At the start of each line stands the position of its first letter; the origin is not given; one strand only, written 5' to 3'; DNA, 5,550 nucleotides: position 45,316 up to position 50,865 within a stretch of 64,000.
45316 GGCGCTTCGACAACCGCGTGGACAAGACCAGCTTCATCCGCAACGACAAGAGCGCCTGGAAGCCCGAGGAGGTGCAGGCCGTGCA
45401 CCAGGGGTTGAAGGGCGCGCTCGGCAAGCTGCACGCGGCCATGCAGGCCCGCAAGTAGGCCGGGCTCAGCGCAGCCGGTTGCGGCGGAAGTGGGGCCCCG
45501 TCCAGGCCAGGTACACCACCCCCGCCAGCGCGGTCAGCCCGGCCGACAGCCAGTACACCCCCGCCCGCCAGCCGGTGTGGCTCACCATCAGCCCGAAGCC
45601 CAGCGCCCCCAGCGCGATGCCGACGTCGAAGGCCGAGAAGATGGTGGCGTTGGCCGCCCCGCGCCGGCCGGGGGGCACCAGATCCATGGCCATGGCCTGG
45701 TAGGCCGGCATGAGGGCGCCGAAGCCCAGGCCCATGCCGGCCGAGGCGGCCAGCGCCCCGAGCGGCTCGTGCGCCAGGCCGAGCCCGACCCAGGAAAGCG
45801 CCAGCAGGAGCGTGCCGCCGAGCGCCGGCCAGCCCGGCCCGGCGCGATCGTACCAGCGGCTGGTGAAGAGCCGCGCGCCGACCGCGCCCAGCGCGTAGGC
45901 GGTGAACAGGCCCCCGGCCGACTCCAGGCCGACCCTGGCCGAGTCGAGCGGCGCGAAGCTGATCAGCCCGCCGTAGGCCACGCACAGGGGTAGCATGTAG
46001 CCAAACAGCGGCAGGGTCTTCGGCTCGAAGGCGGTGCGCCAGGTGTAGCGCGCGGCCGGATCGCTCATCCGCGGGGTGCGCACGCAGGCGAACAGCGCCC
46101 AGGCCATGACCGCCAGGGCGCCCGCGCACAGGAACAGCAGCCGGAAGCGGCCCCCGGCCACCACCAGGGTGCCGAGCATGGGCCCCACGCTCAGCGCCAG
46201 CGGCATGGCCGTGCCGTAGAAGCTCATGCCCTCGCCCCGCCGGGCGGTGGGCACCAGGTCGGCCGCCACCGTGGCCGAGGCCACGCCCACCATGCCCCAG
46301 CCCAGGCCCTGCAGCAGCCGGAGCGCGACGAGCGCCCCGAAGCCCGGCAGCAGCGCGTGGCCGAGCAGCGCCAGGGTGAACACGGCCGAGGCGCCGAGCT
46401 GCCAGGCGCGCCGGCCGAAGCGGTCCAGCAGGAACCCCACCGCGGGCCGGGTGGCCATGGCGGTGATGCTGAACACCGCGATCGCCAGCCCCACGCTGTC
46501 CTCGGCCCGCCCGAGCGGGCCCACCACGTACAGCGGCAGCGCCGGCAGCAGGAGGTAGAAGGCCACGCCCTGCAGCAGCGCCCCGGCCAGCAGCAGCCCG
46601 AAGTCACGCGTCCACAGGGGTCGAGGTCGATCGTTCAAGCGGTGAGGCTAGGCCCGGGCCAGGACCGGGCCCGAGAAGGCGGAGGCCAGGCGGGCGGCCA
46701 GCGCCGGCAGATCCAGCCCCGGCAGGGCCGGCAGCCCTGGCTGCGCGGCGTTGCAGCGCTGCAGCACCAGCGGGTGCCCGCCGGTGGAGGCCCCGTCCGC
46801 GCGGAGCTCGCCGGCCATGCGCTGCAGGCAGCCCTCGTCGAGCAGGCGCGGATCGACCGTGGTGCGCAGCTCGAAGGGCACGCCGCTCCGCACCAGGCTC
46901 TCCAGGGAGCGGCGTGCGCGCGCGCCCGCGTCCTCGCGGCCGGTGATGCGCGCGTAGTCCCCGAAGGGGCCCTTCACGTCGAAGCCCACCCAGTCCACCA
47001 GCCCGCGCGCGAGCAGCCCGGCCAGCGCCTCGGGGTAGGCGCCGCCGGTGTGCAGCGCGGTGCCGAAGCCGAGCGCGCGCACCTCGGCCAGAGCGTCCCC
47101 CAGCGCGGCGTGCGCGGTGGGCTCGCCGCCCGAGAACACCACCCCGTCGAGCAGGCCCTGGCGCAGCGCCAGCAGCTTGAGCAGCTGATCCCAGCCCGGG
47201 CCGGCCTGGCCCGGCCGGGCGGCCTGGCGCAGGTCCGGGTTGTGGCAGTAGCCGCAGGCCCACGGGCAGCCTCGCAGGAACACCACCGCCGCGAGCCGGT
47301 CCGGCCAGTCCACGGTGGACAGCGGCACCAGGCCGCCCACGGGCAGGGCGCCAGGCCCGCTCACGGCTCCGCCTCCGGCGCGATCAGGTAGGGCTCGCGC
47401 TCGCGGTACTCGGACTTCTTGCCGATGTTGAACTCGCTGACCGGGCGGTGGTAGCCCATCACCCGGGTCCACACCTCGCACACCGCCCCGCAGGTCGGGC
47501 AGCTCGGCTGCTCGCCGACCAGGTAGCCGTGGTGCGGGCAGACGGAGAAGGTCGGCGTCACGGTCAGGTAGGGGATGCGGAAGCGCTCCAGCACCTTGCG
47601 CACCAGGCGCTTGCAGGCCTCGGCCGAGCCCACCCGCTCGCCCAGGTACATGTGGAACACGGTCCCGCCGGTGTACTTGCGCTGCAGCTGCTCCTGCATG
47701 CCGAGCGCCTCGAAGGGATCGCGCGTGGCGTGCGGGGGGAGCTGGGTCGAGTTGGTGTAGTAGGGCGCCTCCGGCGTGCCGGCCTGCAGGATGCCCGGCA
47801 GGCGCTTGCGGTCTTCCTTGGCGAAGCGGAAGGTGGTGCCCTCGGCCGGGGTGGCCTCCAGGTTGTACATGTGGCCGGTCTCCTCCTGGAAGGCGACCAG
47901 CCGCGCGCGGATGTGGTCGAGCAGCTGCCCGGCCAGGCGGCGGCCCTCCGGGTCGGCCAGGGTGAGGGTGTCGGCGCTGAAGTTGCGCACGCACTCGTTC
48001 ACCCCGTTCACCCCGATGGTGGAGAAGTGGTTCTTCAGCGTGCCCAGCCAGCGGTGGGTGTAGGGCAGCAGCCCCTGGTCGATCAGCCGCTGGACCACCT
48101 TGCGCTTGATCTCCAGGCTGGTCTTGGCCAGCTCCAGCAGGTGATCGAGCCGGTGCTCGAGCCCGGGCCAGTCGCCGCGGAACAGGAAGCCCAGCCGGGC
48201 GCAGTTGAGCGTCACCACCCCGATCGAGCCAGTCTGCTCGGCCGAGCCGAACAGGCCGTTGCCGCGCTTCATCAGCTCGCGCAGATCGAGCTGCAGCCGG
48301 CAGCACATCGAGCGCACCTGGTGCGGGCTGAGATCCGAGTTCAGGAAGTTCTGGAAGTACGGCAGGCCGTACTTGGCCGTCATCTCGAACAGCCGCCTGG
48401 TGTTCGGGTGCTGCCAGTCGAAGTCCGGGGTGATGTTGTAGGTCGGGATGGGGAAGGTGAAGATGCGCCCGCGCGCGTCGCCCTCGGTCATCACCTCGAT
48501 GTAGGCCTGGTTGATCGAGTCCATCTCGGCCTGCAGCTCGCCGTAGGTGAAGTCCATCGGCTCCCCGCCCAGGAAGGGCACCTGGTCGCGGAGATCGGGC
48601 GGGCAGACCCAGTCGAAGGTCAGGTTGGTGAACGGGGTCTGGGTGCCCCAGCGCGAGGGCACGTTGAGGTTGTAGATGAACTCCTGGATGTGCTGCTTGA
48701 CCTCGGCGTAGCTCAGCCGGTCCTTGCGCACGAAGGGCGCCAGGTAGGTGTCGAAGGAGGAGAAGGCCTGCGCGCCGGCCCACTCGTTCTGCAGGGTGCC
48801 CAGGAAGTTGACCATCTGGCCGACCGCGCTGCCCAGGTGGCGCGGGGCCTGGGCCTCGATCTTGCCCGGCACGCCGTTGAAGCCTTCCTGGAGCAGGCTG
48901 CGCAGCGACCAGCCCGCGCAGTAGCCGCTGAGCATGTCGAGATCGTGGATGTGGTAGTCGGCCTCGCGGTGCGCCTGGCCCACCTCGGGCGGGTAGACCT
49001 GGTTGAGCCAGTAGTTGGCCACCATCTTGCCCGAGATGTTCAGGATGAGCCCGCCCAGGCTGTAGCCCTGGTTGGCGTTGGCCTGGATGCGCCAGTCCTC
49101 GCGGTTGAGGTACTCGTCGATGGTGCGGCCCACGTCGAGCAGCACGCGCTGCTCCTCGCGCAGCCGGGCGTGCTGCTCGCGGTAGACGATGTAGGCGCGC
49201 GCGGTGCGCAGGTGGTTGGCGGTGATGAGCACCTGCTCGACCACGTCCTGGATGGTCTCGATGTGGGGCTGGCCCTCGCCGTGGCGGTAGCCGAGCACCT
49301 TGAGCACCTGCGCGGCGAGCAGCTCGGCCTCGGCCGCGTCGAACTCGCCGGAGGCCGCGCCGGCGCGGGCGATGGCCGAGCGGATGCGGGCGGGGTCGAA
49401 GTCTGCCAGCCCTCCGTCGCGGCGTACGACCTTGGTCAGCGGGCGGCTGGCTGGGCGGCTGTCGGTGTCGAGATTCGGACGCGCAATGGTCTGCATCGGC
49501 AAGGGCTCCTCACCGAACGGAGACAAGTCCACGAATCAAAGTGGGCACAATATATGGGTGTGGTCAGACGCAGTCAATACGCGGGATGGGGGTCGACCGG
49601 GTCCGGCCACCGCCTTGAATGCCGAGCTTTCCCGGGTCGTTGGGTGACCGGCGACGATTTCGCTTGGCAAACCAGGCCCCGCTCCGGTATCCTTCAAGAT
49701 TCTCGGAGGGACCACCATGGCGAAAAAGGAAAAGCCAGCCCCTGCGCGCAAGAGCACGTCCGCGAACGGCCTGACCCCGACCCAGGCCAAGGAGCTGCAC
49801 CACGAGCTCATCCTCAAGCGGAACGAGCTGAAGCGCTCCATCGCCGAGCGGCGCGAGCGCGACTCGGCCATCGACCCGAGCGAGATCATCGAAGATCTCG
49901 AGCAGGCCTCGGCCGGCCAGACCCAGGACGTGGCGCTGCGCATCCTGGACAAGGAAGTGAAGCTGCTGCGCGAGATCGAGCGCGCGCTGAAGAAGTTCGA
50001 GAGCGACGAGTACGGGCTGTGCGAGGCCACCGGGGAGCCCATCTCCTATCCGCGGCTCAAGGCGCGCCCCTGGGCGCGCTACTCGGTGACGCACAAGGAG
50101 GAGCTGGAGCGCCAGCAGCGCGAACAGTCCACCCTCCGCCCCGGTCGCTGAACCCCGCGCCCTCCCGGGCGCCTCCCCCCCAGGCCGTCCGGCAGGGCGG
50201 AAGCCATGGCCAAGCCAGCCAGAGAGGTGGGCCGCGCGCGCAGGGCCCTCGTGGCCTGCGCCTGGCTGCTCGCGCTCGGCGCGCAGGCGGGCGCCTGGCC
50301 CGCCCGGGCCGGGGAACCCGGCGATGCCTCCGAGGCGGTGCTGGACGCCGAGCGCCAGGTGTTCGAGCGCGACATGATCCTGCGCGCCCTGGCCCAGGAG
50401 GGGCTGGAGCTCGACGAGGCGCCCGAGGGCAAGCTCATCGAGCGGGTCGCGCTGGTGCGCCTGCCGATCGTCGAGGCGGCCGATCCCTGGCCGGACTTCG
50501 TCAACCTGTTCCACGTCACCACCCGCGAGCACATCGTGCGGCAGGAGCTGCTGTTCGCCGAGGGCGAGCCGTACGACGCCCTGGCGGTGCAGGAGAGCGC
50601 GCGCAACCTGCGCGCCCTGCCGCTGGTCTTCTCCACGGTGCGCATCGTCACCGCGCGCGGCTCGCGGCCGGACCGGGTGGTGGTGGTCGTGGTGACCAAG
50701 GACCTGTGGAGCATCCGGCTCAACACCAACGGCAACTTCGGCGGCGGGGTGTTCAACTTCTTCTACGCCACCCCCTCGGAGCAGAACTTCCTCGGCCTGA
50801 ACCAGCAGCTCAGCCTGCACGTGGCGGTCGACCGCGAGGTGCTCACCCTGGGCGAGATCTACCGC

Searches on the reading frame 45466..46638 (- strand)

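Call 9: search_protein_families(library=pfam, proteins=[window:45466-46638:-], max_evalue=0.01)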
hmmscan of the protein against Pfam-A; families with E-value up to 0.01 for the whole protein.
window:45466-46638:- (390 aa): 3 families
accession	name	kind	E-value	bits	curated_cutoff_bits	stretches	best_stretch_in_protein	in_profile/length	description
PF07690.21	MFS_1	-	8.3e-45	153.6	33.4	2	16-231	1-227/347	Major Facilitator Superfamily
PF00083.30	Sugar_tr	-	2e-07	30.7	22.3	1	49-190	48-196/452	Sugar (and other) transporter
PF06779.20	MFS_4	-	0.0023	17.8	26.3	1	76-376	58-363/364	Uncharacterised MFS-type transporter YbfB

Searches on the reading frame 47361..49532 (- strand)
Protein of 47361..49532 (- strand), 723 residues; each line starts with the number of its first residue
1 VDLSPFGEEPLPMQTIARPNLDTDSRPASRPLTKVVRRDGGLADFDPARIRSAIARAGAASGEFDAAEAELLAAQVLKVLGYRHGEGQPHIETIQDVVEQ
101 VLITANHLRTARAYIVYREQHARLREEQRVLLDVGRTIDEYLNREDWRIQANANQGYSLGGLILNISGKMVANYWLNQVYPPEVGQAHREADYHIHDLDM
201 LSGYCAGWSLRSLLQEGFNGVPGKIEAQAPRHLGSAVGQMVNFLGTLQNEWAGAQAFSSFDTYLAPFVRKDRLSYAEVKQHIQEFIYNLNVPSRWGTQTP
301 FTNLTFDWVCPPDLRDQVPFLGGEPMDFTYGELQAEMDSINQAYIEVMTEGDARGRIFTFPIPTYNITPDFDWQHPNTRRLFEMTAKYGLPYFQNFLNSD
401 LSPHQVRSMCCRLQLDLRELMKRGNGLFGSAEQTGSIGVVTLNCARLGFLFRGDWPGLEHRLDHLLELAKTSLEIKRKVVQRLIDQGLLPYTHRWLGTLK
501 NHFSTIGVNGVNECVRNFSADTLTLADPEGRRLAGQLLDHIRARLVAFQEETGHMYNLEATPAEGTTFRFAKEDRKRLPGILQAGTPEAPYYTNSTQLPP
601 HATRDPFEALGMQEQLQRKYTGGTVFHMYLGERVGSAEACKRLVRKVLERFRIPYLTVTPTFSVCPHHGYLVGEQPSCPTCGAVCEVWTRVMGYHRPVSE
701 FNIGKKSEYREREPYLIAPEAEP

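Call 9: search_protein_families(library=pfam, proteins=[window:47361-49532:-], max_evalue=0.01)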
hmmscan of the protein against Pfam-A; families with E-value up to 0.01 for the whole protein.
window:47361-49532:- (723 aa): 2 families
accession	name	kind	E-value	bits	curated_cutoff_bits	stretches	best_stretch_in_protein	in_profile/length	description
PF13597.11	NRDD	-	8.3e-182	606.2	26.2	1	152-715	2-562/562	Anaerobic ribonucleoside-triphosphate reductase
PF03477.21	ATP-cone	-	6.9e-20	71.8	25.8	1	34-122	2-87/88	ATP cone domain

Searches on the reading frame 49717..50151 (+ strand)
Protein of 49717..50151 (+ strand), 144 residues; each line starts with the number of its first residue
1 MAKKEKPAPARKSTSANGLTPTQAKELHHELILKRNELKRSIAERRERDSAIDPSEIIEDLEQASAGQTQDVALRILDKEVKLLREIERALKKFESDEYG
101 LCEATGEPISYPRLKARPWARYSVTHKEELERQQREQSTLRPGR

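Call 9: search_protein_families(library=pfam, proteins=[window:49717-50151:+], max_evalue=0.01)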
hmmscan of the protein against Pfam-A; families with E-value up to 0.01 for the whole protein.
window:49717-50151:+ (144 aa): 1 family
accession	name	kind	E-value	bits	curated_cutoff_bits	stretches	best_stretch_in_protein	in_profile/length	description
PF01258.23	zf-dskA_traR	-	8.5e-09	35.7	24.9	1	99-124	3-28/36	Prokaryotic dksA/traR C4-type zinc finger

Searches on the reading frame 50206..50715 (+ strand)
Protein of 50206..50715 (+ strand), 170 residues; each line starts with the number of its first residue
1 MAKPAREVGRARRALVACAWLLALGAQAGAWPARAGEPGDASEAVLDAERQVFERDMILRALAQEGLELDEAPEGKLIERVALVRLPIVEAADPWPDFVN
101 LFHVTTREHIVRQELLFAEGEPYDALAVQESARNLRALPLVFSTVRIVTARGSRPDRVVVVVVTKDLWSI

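Call 61: search_protein_families(library=pfam, proteins=[window:50206-50715:+], max_evalue=5)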
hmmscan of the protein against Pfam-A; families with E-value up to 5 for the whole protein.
window:50206-50715:+ (170 aa): 1 family
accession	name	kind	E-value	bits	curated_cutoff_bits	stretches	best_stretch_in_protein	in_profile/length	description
PF07244.20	POTRA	-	0.0022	19.1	21.3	1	105-163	13-76/79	Surface antigen variable number repeat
